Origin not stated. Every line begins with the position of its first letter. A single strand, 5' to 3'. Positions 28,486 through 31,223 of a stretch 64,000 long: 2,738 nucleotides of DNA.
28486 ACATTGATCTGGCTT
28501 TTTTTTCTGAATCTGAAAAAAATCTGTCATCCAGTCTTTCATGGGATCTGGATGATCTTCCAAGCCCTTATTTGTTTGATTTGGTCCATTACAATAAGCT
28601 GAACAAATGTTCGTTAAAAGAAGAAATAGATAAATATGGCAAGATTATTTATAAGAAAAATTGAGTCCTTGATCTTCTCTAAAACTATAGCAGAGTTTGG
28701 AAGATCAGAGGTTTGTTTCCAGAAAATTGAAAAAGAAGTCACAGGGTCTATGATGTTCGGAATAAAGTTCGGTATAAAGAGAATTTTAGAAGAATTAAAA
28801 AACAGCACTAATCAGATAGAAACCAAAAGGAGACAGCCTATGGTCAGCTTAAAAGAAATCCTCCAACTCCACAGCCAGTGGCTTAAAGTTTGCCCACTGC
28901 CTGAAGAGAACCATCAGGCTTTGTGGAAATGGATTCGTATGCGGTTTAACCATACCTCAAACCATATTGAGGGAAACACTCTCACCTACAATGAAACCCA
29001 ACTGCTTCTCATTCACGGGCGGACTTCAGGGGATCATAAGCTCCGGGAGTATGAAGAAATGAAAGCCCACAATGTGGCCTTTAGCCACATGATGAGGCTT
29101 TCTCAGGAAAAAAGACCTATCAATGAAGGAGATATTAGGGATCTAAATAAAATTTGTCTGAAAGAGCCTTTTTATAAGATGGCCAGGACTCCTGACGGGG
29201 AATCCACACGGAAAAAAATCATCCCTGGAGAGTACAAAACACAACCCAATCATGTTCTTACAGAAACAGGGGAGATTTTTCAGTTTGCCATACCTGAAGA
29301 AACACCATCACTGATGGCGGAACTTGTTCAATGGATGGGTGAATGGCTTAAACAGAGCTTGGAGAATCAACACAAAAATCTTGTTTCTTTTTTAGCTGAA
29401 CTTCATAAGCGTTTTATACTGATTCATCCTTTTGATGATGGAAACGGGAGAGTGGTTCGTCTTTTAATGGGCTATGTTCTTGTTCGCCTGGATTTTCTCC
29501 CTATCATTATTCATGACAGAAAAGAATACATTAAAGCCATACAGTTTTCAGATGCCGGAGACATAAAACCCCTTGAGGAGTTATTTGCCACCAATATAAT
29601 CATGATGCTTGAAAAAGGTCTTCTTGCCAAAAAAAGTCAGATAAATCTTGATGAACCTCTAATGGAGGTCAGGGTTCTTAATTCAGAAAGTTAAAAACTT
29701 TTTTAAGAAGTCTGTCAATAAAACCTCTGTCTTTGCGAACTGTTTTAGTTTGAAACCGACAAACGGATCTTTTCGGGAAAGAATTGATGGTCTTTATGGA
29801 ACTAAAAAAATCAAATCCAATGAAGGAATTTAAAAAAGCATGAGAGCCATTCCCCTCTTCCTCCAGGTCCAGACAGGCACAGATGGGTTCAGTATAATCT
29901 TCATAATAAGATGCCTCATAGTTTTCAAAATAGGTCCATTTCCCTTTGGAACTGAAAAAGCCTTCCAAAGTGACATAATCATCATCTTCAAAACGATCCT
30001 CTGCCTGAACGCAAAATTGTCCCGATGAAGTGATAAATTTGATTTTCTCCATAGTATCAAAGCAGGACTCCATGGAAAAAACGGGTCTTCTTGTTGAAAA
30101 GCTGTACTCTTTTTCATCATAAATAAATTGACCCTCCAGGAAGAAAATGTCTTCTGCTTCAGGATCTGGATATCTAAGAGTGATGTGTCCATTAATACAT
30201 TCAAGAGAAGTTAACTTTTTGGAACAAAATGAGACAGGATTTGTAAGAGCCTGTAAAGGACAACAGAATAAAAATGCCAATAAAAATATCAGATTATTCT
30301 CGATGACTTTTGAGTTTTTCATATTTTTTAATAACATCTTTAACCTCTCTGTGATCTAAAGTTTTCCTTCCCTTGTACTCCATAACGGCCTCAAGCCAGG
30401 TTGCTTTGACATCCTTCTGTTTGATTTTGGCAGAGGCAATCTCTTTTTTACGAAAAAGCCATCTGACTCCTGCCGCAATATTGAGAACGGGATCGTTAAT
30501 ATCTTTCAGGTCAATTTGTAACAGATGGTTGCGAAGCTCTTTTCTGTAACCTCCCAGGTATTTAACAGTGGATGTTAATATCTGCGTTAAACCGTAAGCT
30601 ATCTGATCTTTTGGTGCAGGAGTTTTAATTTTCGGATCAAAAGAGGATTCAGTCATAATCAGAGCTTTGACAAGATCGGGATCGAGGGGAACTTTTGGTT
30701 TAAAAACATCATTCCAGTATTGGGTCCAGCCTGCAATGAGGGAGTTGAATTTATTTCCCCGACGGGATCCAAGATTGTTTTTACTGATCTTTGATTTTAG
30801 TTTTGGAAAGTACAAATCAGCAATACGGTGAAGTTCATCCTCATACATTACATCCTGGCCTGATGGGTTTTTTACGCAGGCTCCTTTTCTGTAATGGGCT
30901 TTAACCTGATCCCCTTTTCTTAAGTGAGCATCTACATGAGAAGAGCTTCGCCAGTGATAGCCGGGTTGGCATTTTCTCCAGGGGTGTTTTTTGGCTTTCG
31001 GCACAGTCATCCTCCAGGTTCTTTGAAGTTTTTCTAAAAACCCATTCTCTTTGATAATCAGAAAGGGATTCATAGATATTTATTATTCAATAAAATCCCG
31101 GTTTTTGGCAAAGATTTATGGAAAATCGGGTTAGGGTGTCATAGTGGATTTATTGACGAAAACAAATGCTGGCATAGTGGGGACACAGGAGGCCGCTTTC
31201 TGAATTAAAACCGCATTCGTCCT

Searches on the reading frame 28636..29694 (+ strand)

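Call 6: search_protein_families(library=pfam, proteins=[window:28636-29694:+], max_evalue=0.01)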
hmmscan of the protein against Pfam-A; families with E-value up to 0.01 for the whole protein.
window:28636-29694:+ (352 aa): 1 family
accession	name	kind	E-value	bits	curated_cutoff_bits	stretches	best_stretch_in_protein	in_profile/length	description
PF02661.23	Fic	-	4.5e-15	56.7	24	1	162-282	2-93/93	Fic/DOC family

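Call 8: search_protein_families(library=padloc, proteins=[window:28636-29694:+], max_evalue=0.01)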
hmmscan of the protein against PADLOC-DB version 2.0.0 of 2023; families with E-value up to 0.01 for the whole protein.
window:28636-29694:+ (352 aa): 8 families
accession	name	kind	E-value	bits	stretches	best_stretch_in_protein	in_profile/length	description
PDLC04840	PDC-S04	-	3.3e-30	103.5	1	99-313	10-207/227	-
PDLC04836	PDC-S04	-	3.9e-29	99.6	1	92-313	17-219/244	-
PDLC04837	PDC-S04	-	6e-26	89.2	1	87-319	12-222/234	-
PDLC03963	SoFic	-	5.2e-22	76.7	1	92-293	48-223/361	-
PDLC04839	PDC-S04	-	9.4e-22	75.7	1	215-319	92-200/205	-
PDLC04838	PDC-S04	-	1.6e-09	35.8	1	216-321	97-202/209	-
PDLC04966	PDC-S24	-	1.8e-09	35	1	199-289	254-343/497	-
PDLC04842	PDC-S04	-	0.0058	14.4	0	262-311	110-161/202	-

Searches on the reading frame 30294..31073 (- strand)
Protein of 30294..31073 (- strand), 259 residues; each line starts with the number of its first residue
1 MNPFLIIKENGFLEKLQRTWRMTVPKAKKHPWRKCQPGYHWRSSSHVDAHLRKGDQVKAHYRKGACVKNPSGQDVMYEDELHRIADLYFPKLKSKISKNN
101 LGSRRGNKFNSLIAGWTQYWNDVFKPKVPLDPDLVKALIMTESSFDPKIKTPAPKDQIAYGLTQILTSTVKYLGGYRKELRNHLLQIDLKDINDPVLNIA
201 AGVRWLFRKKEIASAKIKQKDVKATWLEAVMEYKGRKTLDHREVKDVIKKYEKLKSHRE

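Call 9: search_protein_families(library=ncbifam, proteins=[window:30294-31073:-], max_evalue=0.01)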
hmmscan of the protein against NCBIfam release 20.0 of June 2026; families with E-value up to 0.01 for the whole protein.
window:30294-31073:- (259 aa): 1 family
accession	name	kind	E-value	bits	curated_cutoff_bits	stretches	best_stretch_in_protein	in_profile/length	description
NF047373.1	BB0259_flg_lyt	exception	5.1e-05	22.2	234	1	108-202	547-621/705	flagellar assembly lytic transglycosylase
